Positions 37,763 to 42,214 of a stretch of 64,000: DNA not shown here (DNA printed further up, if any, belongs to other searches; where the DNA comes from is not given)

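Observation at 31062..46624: Pilin-linked glycosylation and O-methylation island: pilA flanked by two TPR-GT41 (OGT-like) enzymes, a GT4 protein, and a 1383-aa enzyme with four methyltransferase domains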

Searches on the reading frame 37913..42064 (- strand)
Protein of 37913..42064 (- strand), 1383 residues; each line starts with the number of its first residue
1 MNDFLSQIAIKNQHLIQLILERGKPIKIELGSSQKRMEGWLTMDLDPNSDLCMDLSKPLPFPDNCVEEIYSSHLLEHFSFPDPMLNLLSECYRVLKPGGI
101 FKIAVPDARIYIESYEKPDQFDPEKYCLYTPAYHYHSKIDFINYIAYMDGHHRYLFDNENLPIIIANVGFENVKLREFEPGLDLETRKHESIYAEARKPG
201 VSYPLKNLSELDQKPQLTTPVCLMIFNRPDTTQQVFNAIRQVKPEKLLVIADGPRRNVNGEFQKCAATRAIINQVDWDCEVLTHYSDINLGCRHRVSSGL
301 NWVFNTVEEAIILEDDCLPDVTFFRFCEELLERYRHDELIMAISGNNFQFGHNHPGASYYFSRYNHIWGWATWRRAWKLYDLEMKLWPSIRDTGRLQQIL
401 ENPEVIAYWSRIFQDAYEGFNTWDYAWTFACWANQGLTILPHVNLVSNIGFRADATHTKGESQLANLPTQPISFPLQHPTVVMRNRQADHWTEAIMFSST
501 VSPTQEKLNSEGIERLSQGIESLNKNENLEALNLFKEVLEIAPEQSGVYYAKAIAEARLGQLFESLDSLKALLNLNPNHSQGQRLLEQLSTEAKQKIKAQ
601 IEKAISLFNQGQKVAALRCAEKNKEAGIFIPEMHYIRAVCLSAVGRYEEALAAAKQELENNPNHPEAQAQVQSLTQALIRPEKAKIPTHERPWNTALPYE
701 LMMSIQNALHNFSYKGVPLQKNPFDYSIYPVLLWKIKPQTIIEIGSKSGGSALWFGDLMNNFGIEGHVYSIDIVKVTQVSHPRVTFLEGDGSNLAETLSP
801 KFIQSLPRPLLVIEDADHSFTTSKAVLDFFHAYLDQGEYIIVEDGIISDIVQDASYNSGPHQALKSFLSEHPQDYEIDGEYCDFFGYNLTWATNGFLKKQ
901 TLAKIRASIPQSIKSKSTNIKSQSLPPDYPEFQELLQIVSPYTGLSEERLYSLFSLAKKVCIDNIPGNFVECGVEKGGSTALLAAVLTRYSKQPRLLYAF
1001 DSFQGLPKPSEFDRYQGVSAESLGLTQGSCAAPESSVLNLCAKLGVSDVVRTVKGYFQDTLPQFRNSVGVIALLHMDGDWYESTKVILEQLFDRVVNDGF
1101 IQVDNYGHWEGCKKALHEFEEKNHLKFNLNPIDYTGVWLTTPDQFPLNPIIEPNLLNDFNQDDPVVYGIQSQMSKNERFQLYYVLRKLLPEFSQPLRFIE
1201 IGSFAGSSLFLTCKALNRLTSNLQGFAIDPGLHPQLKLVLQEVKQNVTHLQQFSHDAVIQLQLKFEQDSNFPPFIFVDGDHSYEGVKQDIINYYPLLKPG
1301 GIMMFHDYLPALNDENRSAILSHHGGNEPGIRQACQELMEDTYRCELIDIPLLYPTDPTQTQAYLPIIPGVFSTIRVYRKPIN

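Call 4: search_protein_families(library=pfam, proteins=[window:37913-42064:-], max_evalue=0.01)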
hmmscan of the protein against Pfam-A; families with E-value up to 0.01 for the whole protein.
window:37913-42064:- (1383 aa): 14 families
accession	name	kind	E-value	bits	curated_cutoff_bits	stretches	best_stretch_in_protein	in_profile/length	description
PF05711.17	TylF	-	5.7e-45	154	23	1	941-1139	67-262/264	Macrocin-O-methyltransferase (TylF)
PF13578.12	Methyltransf_24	-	3.7e-38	131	26.3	3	1199-1308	1-105/105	Methyltransferase domain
PF04989.18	RMNT_CmcI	-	1.9e-36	126.1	23.2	2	709-899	4-205/206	Rhamnosyl O-methyltransferase/CmcI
PF07719.23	TPR_2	-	1.1e-09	38.1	27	0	632-664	2-34/34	Tetratricopeptide repeat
PF08241.18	Methyltransf_11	-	1.3e-08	35.8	21.2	1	51-101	47-93/95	Methyltransferase domain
PF14559.12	TPR_19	-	2.6e-07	31.3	25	1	530-589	9-68/68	Tetratricopeptide repeat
PF13489.12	Methyltransf_23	-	5.7e-07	29.8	27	1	69-174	85-163/164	Methyltransferase domain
PF13649.12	Methyltransf_25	-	2.9e-05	25.1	27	1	52-99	52-97/97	Methyltransferase domain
PF13432.12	TPR_16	-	9.7e-05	23.2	32.7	0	604-665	4-65/65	Tetratricopeptide repeat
PF14853.12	Fis1_TPR_C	-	0.00027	21.5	25.3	1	549-588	5-43/53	Fis1 C-terminal tetratricopeptide repeat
PF13431.12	TPR_17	-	0.00034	21.1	24.4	0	534-565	1-32/34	Tetratricopeptide repeat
PF13428.12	TPR_14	-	0.00054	20.8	23.5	0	631-668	1-38/44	Tetratricopeptide repeat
PF13371.12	TPR_9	-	0.0025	18.2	35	0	524-589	7-72/73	Tetratricopeptide repeat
PF13424.12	TPR_12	-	0.008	16.8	30.1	0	529-571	20-64/77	Tetratricopeptide repeat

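Call 20: search_protein_families(library=ncbifam, proteins=[window:37913-42064:-], max_evalue=0.001)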
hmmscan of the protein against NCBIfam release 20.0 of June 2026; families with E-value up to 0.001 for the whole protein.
window:37913-42064:- (1383 aa): 5 families
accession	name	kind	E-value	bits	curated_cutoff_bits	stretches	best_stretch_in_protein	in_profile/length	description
NF045824.1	RhmsylMtase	equivalog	3.9e-32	111.5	400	1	711-898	34-224/226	rhamnosyl O-methyltransferase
NF040959.1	MamA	equivalog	3.6e-07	29.8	200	0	526-580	119-173/204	magnetosome protein MamA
NF052415.1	T3SS_chap_SctY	equivalog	8.7e-05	23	70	0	583-658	26-104/106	type III secretion apparatus assembly chaperone SctY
NF047558.1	TPR_END_plus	domain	0.00076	19.4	32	0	548-578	1-31/56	TPR end-of-group domain-containing protein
NF045649.1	2X_seleno_MduS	exception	0.00094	18.3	380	0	53-104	97-148/338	methyltransferase domain-containing selenoprotein MduS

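Call 21: search_solved_structures(query=window:37913-42064:-, max_evalue=0.01)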
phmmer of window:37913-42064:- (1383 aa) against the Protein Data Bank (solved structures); distinct sequences matched with E-value up to 0.01: 12.
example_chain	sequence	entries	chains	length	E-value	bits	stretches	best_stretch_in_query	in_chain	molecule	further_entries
2wk1_A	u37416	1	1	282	6.7e-23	83.4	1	942-1138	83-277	NOVP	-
4cdz_A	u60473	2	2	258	1e-21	79.4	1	942-1138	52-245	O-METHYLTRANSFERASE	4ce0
5i10_A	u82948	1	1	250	5e-21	77.2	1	942-1137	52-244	Probable O-methyltransferase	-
4x7y_B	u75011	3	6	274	4e-20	74.2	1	942-1138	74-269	Mycinamicin III 3''-O-methyltransferase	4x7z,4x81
4x7v_A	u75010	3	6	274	8.1e-20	73.2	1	942-1138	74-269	Mycinamicin III 3''-O-methyltransferase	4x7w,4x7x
4x7u_A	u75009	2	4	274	1.6e-19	72.2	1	942-1138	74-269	Mycinamicin III 3''-O-methyltransferase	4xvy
4xvz_A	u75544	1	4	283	1.6e-19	72.2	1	942-1138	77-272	Mycinamicin III 3''-O-methyltransferase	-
2br3_A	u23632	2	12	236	1.2e-14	56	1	711-846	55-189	CEPHALOSPORIN HYDROXYLASE CMCI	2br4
2bm8_A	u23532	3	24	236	5.4e-14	53.9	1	711-846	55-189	CEPHALOSPORIN HYDROXYLASE CMCI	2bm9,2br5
4gf5_A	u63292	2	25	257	2.3e-07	31.9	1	952-1126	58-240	CalS11 | TDP-rhamnose 3'-O-methyltransferase (CalS11)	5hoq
3tos_A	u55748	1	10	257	2.3e-07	31.9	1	952-1126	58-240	CalS11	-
2y4t_A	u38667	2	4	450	0.0027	18.4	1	557-670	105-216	DNAJ HOMOLOG SUBFAMILY C MEMBER 3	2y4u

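Call 24: find_homologous_proteins(query=window:37913-42064:-, max_evalue=1e-20)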
Query window:37913-42064:- (1383 aa): 278 proteins with E <= 1e-20 among 3640 candidates; the best 120 are listed.
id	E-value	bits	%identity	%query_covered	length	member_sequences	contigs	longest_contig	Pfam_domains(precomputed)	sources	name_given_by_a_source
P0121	0.0e+0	3123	96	100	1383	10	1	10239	PF14559.13,PF13489.13,PF14853.13,PF13649.13,PF05711.18,PF04989.19,PF13578.13,PF08241.19,PF07719.24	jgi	-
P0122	0.0e+0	2668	81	100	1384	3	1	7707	PF14559.13,PF13489.13,PF13371.13,PF13432.13,PF05711.18,PF04989.19,PF13578.13,PF08241.19,PF07719.24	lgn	-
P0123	0.0e+0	2639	80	100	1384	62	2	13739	PF14559.13,PF13489.13,PF13432.13,PF05711.18,PF04989.19,PF13578.13,PF08241.19,PF07719.24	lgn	-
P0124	0.0e+0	2227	80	86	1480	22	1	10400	PF14559.13,PF13432.13,PF05711.18,PF04989.19,PF13578.13,PF07719.24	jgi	jgi:cephalosporin hydroxylase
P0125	0.0e+0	1828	62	85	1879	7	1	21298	PF13489.13,PF13428.13,PF04989.19,PF08241.19,PF13847.13,PF14559.13,PF13371.13,PF13649.13,PF13432.13,PF05711.18,PF13578.13,PF07719.24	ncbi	-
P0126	0.0e+0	1803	64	87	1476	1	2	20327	PF14559.13,PF13432.13,PF05711.18,PF13428.13,PF04989.19,PF13578.13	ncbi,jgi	jgi:cephalosporin hydroxylase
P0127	0.0e+0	1801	62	51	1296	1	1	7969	PF14559.13,PF13432.13,PF05711.18,PF13428.13,PF04989.19,PF13578.13,PF07719.24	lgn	-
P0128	0.0e+0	1770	63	49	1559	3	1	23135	PF14559.13,PF00515.35,PF13176.13,PF13432.13,PF05711.18,PF13428.13,PF04989.19,PF13578.13,PF07719.24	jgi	jgi:cephalosporin hydroxylase/Flp pilus assembly protein TadD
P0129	0.0e+0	1768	62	52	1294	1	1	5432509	PF05711.18,PF04989.19,PF13578.13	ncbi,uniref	ncbi:class I SAM-dependent methyltransferase [Limnospira fusiformis]|uniref:class I SAM-dependent me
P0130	0.0e+0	1765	63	87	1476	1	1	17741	PF14559.13,PF13432.13,PF05711.18,PF13428.13,PF04989.19,PF13578.13,PF07719.24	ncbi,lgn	-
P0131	0.0e+0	1737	59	51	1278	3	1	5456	PF14559.13,PF12895.14,PF13432.13,PF05711.18,PF13428.13,PF04989.19,PF13578.13,PF07719.24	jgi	jgi:cephalosporin hydroxylase/Flp pilus assembly protein TadD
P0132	0.0e+0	1726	63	50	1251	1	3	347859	PF05711.18,PF04989.19,PF13578.13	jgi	jgi:cephalosporin hydroxylase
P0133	0.0e+0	1724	64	84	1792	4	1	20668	PF13847.13,PF13489.13,PF00515.35,PF13432.13,PF05711.18,PF13428.13,PF04989.19,PF13578.13,PF08241.19,PF08242.19,PF07719.24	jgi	jgi:cephalosporin hydroxylase/SAM-dependent methyltransferase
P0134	0.0e+0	1720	63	84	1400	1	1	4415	PF05711.18,PF04989.19,PF13578.13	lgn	-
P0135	0.0e+0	1713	62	84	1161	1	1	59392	PF05711.18,PF04989.19,PF13578.13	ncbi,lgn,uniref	ncbi:CmcI family methyltransferase [Nostoc sp.]|uniref:CmcI family methyltransferase n=1 Tax=Nostoc 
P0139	0.0e+0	1606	53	98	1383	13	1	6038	PF13489.13,PF05711.18,PF04989.19,PF13578.13,PF08241.19,PF07719.24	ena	-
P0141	0.0e+0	1308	71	33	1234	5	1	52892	PF14559.13,PF13371.13,PF00515.35,PF13432.13,PF05711.18,PF13428.13,PF04989.19,PF13578.13,PF07719.24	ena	-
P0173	0.0e+0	1087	90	36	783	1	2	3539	PF08241.19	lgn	-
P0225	1.9e-126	441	62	21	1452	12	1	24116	PF13489.13,PF00534.27,PF13439.13,PF13692.13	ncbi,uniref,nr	ncbi:methyltransferase domain-containing protein [Sphaerospermopsis sp. LEGE 00249]|uniref:glycosylt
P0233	1.8e-123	432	62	21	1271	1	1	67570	PF13414.13,PF00515.35,PF13432.13,PF13428.13,PF18922.6,PF13844.13,PF07719.24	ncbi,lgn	-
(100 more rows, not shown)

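Call 26: find_related_loci(query=A1, collection=genome_contigs, flank=10000)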
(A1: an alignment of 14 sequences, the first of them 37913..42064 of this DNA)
Query A1 (1383 aa) in genome_contigs; peptide patterns used: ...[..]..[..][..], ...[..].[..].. (x = any residue, [..] = any of these).
600 stretches matched a pattern (row limit reached: there are more); 527 encode a relative of the query (tblastn E <= 1e-3); the best 80 are kept; 80 distinct loci.
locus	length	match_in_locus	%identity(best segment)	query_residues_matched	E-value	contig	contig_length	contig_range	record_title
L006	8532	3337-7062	66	214-1381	0e+0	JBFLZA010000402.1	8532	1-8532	MAG: Cyanobacteriota bacterium isolate MAG099 MAG099_402, whole genome shotgun sequence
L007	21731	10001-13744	62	210-1381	0e+0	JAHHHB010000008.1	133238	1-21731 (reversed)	MAG: Desmonostoc geniculatum HA4340-LM1 scaffold_81_c1, whole genome shotgun sequence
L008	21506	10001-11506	80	1-501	0e+0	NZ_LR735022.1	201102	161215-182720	Planktothrix paucivesiculata PCC 9631 isolate BBR_PRJEB10994, whole genome shotgun sequence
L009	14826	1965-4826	67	186-1381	0e+0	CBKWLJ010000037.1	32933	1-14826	MAG TPA_asm: uncultured bacterium isolate SRR29175779_binner123_Refined_1 genome assembly, contig: ERZ27337281.70, whole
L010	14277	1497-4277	68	213-1382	0e+0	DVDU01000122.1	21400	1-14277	MAG TPA_asm: Oscillatoriaceae cyanobacterium M33_DOE_052 k141_1598572, whole genome shotgun sequence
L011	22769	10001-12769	66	216-1383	0e+0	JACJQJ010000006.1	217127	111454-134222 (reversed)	Nostoc linckia FACHB-104 contig6, whole genome shotgun sequence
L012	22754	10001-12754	65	221-1383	0e+0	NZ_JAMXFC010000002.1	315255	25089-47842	Laspinema sp. D2d NODE_6_length_315255_cov_54.828075, whole genome shotgun sequence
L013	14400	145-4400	63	13-1380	0e+0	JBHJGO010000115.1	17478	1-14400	MAG: Microcoleaceae cyanobacterium isolate sb_S12C941_1 S12Ck141_987515, whole genome shotgun sequence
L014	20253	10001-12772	71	214-1383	0e+0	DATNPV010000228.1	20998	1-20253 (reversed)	MAG TPA_asm: Waterburya sp. isolate SMAG_U16490 k141_5152563, whole genome shotgun sequence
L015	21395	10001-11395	51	27-500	3e-153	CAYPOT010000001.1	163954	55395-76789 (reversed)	MAG TPA_asm: uncultured Nitrospiraceae bacterium isolate ERP113451_co1_289 genome assembly, contig: NODE_28_length_16395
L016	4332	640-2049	50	201-683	7e-140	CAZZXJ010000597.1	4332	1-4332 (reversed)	MAG: uncultured Stigonema sp. isolate Brown_AA.bin.3 genome assembly, contig: NODE_3667_length_4332_cov_14.592471, whole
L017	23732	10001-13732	57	202-692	2e-135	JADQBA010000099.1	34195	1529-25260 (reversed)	MAG: Stigonema ocellatum SAG 48.90 = DSM 106950 isolate JP211 k141_46261, whole genome shotgun sequence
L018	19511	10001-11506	44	24-528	1e-129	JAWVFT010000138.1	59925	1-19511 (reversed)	MAG: Blastocatellia bacterium isolate BP_46 scaffold_4294857, whole genome shotgun sequence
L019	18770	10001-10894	63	210-507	9e-120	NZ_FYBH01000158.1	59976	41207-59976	Calothrix rhizosoleniae SC01 isolate 1, whole genome shotgun sequence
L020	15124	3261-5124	60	24-528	1e-119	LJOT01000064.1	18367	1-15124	MAG: Anabaena sp. CRKS33 222, whole genome shotgun sequence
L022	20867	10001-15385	53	204-1382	7e-149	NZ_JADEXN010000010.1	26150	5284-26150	Zarconia navalis LEGE 11467 NODE_29_length_26150_cov_3.09576, whole genome shotgun sequence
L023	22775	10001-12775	67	216-1383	0e+0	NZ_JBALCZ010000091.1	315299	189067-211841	MAG: Nostoc sp. isolate P12591 bin 6 NODE_4_length_315299_cov_98.857407, whole genome shotgun sequence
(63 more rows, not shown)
